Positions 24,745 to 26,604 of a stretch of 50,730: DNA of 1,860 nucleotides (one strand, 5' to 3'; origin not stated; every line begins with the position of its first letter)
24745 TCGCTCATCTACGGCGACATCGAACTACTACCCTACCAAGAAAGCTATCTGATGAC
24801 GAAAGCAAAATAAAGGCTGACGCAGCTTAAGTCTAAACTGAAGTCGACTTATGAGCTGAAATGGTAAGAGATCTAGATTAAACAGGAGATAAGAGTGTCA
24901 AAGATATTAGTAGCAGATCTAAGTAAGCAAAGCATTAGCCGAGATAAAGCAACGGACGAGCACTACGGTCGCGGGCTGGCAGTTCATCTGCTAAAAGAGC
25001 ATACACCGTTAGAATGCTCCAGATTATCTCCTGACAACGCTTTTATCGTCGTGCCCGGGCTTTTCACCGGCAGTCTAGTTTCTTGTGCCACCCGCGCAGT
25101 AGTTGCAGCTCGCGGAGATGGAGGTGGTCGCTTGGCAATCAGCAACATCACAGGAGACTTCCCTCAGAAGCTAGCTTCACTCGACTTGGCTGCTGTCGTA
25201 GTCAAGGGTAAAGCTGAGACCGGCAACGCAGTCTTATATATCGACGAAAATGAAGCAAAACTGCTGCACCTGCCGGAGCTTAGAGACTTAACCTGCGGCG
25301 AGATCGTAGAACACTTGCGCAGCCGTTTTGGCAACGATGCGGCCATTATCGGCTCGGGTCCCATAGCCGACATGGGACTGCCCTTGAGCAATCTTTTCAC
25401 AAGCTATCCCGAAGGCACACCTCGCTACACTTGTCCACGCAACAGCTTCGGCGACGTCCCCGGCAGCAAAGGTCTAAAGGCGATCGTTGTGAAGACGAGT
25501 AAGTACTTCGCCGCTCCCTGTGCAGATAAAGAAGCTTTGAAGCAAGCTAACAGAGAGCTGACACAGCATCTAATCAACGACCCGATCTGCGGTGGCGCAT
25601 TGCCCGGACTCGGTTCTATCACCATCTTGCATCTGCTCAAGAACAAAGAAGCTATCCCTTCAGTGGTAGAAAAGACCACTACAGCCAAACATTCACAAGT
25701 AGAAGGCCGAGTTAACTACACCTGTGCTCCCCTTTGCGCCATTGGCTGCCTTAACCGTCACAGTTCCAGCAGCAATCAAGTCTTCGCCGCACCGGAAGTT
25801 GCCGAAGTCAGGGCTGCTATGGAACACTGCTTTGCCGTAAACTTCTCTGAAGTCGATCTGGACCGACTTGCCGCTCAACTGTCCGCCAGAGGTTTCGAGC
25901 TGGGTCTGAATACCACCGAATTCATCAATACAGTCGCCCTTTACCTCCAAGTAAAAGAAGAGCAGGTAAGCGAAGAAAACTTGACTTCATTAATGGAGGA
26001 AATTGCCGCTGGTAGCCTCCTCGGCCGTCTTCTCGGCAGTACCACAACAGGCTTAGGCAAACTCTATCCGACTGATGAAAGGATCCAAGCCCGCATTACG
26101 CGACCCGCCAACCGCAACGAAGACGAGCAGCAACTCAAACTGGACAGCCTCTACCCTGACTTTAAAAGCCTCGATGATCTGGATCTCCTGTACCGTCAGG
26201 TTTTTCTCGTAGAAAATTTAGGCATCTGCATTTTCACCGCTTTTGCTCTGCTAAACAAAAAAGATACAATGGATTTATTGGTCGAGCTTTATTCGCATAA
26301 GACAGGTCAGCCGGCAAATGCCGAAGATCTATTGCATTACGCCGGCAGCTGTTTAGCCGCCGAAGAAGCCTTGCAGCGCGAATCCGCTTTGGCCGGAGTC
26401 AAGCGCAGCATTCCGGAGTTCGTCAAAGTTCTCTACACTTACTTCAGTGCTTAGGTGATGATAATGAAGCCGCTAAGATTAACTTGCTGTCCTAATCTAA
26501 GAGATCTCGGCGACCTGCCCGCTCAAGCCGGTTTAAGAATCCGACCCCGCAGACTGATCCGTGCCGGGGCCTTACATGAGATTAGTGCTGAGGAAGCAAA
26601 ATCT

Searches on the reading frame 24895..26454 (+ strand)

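Call 71: search_protein_families(library=pfam, proteins=[window:24895-26454:+], max_evalue=0.00001)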
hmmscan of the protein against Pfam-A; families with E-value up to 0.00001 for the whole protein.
window:24895-26454:+ (519 aa): 1 family
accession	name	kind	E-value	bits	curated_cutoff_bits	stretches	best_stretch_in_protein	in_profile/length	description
PF02730.20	AFOR_N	-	5.7e-33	114.8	29.8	1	3-200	2-197/199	Aldehyde ferredoxin oxidoreductase, N-terminal domain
